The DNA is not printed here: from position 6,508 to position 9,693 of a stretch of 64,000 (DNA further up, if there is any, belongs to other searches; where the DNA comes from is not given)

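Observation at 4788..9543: Orphan two-gene cassette: stand-alone A-T-C NRPS-like enzyme plus an FkbH-like loader, wedged between mutT and effector-like genes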

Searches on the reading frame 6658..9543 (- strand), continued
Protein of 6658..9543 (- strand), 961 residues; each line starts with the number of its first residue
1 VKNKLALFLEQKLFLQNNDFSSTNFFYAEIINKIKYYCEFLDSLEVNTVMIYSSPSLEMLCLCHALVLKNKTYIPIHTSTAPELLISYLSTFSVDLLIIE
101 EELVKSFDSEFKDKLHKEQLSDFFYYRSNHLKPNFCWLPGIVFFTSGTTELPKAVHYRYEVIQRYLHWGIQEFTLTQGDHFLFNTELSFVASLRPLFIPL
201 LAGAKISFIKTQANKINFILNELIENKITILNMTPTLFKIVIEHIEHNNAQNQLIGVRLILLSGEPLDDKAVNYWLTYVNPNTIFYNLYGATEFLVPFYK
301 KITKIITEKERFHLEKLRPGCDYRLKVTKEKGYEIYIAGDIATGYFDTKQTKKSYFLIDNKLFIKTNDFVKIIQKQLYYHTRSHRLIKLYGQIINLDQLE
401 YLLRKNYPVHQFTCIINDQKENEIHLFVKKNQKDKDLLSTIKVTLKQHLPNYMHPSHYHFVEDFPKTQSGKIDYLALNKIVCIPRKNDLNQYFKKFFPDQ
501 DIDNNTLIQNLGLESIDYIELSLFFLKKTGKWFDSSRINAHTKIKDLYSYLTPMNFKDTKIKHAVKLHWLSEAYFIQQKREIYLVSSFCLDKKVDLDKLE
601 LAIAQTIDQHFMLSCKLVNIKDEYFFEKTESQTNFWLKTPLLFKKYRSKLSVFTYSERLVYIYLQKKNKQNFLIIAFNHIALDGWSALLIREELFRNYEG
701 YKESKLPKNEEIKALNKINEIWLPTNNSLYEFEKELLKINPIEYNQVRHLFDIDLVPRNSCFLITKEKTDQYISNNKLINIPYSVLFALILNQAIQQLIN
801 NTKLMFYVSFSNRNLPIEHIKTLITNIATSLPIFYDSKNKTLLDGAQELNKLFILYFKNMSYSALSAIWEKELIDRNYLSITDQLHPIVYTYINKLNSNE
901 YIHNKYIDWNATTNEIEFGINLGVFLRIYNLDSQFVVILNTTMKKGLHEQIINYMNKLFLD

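Call 9: find_encoding_contigs(protein=P0014, flank=10000, max_places=2)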
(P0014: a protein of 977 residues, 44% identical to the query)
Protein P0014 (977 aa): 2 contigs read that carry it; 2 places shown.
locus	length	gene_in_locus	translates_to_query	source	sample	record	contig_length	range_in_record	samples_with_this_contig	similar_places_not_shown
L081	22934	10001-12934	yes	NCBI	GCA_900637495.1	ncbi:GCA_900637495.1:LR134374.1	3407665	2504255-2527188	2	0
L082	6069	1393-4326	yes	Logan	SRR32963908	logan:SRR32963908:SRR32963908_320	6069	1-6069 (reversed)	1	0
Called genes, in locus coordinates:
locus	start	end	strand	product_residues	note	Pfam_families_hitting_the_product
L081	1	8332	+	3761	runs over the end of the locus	PF00109:ketoacyl-synt, PF02801:Ketoacyl-synt_C, PF22336:RhiE-like_linker, PF22621:CurL-like_PKS_C, PF00109:ketoacyl-synt, PF02801:Ketoacyl-synt_C, PF16197:KAsynt_C_assoc, PF22621:CurL-like_PKS_C, +22 more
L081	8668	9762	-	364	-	PF00891:Methyltransf_2, PF13489:Methyltransf_23, PF05175:MTS (weak), PF13847:Methyltransf_31 (weak), PF08241:Methyltransf_11 (weak), PF08242:Methyltransf_12 (weak), PF13649:Methyltransf_25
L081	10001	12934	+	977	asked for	PF00501:AMP-binding, PF00668:Condensation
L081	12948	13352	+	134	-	PF00472:RF-1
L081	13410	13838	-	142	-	-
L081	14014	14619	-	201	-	PF13521:AAA_28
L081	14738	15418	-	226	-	PF10677:DUF2490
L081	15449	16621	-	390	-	PF00144:Beta-lactamase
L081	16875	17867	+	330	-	PF00025:Arf, PF00071:Ras, PF00503:G-alpha (faint), PF08477:Roc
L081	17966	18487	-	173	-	PF07366:SnoaL, PF12680:SnoaL_2 (weak)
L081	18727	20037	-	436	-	PF04389:Peptidase_M28 (faint), PF01546:Peptidase_M20, PF07687:M20_dimer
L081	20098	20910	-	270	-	PF17773:UPF0176_N, PF00581:Rhodanese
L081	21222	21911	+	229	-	-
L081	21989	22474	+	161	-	PF04461:YajQ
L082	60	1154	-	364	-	PF00891:Methyltransf_2, PF13489:Methyltransf_23, PF05175:MTS (weak), PF13847:Methyltransf_31 (weak), PF08241:Methyltransf_11 (weak), PF08242:Methyltransf_12 (weak), PF13649:Methyltransf_25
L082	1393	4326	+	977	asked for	PF00501:AMP-binding, PF00668:Condensation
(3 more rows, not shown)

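Call 10: find_encoding_contigs(protein=P0013, flank=10000, max_places=2)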
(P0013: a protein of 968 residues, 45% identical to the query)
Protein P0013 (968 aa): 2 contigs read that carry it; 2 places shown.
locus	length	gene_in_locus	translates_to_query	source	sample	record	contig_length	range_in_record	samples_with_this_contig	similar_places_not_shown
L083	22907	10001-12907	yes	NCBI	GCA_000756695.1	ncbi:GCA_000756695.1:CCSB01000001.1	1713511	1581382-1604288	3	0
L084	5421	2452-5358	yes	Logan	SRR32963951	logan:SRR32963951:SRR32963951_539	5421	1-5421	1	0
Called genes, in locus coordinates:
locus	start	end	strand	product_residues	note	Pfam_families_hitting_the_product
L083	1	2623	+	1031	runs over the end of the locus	PF17815:PDZ_3, PF00089:Trypsin, PF13365:Trypsin_2, PF13180:PDZ_2 (weak), PF17815:PDZ_3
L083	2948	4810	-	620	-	-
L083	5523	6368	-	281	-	PF00698:Acyl_transf_1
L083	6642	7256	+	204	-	PF02798:GST_N, PF13417:GST_N_3 (weak), PF13409:GST_N_2, PF14497:GST_C_3 (weak), PF13410:GST_C_2 (weak)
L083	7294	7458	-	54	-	-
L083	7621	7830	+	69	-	-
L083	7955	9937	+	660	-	-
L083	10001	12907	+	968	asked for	PF00501:AMP-binding, PF00668:Condensation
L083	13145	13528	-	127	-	-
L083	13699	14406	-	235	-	-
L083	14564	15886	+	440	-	PF20717:DUF6829 (faint)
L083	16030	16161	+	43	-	-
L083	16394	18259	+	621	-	PF00069:Pkinase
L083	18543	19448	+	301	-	-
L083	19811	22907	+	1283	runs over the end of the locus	PF12951:PATR (weak), PF03797:Autotransporter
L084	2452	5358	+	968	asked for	PF00501:AMP-binding, PF00668:Condensation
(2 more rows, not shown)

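Call 11: find_encoding_contigs(protein=P0002, flank=10000, max_places=2)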
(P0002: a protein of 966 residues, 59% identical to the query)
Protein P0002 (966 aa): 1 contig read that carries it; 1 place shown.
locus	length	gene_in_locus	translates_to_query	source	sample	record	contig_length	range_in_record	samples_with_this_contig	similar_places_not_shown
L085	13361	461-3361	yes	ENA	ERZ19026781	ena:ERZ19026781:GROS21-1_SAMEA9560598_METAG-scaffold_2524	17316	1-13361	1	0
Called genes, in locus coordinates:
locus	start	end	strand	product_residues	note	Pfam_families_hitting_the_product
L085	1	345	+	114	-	?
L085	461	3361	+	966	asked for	PF00501:AMP-binding, PF00668:Condensation (weak)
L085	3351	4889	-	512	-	PF00668:Condensation (weak)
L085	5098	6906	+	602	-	PF21211:FkbH_N, PF00702:Hydrolase (faint)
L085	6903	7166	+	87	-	-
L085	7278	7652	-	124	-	PF01196:Ribosomal_L17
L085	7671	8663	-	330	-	PF01193:RNA_pol_L, PF01000:RNA_pol_A_bac, PF03118:RNA_pol_A_CTD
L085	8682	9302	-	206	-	PF00163:Ribosomal_S4, PF01479:S4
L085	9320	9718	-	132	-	PF00411:Ribosomal_S11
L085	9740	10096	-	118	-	PF00416:Ribosomal_S13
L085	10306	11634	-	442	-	PF00344:SecY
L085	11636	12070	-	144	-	PF00828:Ribosomal_L27A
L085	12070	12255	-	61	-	PF00327:Ribosomal_L30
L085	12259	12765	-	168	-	PF00333:Ribosomal_S5, PF03719:Ribosomal_S5_C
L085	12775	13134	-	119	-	PF00861:Ribosomal_L18p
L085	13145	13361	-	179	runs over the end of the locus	PF00347:Ribosomal_L6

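Call 12: find_encoding_contigs(protein=P0004, flank=10000, max_places=2)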
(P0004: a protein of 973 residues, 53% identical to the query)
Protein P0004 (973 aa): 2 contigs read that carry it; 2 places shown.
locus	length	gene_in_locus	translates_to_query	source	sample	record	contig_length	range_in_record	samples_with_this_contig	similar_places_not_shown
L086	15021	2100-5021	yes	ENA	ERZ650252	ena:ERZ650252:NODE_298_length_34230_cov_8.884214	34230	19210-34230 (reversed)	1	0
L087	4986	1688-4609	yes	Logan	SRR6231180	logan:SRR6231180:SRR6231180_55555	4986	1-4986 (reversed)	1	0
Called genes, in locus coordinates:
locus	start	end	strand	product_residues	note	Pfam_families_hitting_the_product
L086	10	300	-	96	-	-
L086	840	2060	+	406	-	PF00891:Methyltransf_2, PF05175:MTS, PF13649:Methyltransf_25 (weak)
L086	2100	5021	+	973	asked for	PF00501:AMP-binding, PF00668:Condensation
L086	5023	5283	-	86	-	-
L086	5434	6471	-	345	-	PF02668:TauD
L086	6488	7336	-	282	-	PF13489:Methyltransf_23, PF08241:Methyltransf_11, PF08242:Methyltransf_12, PF13649:Methyltransf_25, PF13847:Methyltransf_31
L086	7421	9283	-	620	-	PF01541:GIY-YIG, PF27096:UvrC_M, PF02151:UVR, PF22920:UvrC_RNaseH, PF08459:UvrC_RNaseH_dom, PF12826:HHH_2 (weak), PF14520:HHH_5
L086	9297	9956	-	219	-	PF00072:Response_reg, PF00196:GerE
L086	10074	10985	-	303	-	-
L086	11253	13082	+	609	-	-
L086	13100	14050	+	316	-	-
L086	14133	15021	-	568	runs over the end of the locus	-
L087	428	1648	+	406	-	PF00891:Methyltransf_2, PF05175:MTS, PF13649:Methyltransf_25 (weak)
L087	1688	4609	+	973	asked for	PF00501:AMP-binding, PF00668:Condensation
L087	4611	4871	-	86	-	-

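Call 13: find_encoding_contigs(protein=P0016, flank=10000, max_places=2)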
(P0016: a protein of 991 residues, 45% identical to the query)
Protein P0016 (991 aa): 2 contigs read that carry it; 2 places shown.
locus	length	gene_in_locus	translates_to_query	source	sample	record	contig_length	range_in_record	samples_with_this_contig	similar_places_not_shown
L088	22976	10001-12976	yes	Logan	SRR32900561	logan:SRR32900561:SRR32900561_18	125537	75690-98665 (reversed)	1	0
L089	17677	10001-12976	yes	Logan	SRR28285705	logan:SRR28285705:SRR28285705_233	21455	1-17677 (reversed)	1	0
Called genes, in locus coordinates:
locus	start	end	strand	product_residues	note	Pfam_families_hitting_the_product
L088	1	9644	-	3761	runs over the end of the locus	PF00109:ketoacyl-synt, PF02801:Ketoacyl-synt_C, PF22336:RhiE-like_linker, PF22621:CurL-like_PKS_C, PF00109:ketoacyl-synt, PF02801:Ketoacyl-synt_C, PF16197:KAsynt_C_assoc, PF22621:CurL-like_PKS_C, +23 more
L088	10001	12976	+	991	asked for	PF00501:AMP-binding, PF00668:Condensation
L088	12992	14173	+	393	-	PF00891:Methyltransf_2, PF05175:MTS (weak), PF13847:Methyltransf_31 (weak), PF08242:Methyltransf_12 (faint), PF13649:Methyltransf_25 (weak)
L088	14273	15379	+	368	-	PF00891:Methyltransf_2, PF13489:Methyltransf_23 (weak), PF05175:MTS (weak), PF08242:Methyltransf_12 (weak), PF13649:Methyltransf_25 (weak)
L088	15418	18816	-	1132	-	PF01443:Viral_helicase1 (faint), PF13482:RNase_H_2, PF13086:AAA_11 (weak), PF13245:AAA_19, PF13604:AAA_30, PF13086:AAA_11, PF13087:AAA_12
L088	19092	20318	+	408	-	-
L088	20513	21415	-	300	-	PF05569:Peptidase_M56 (faint), PF01435:Peptidase_M48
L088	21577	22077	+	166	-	PF04239:DUF421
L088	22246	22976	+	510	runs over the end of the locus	PF00916:Sulfate_transp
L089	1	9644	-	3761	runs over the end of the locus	PF00109:ketoacyl-synt, PF02801:Ketoacyl-synt_C, PF22336:RhiE-like_linker, PF22621:CurL-like_PKS_C, PF00109:ketoacyl-synt, PF02801:Ketoacyl-synt_C, PF16197:KAsynt_C_assoc, PF22621:CurL-like_PKS_C, +23 more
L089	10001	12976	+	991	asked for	PF00501:AMP-binding, PF00668:Condensation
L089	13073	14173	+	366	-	PF00891:Methyltransf_2, PF05175:MTS (weak), PF13847:Methyltransf_31 (weak), PF08242:Methyltransf_12 (faint), PF13649:Methyltransf_25 (weak)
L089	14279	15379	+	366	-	PF00891:Methyltransf_2, PF13489:Methyltransf_23 (weak), PF05175:MTS (weak), PF08242:Methyltransf_12 (weak), PF13649:Methyltransf_25 (weak)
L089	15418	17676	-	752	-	?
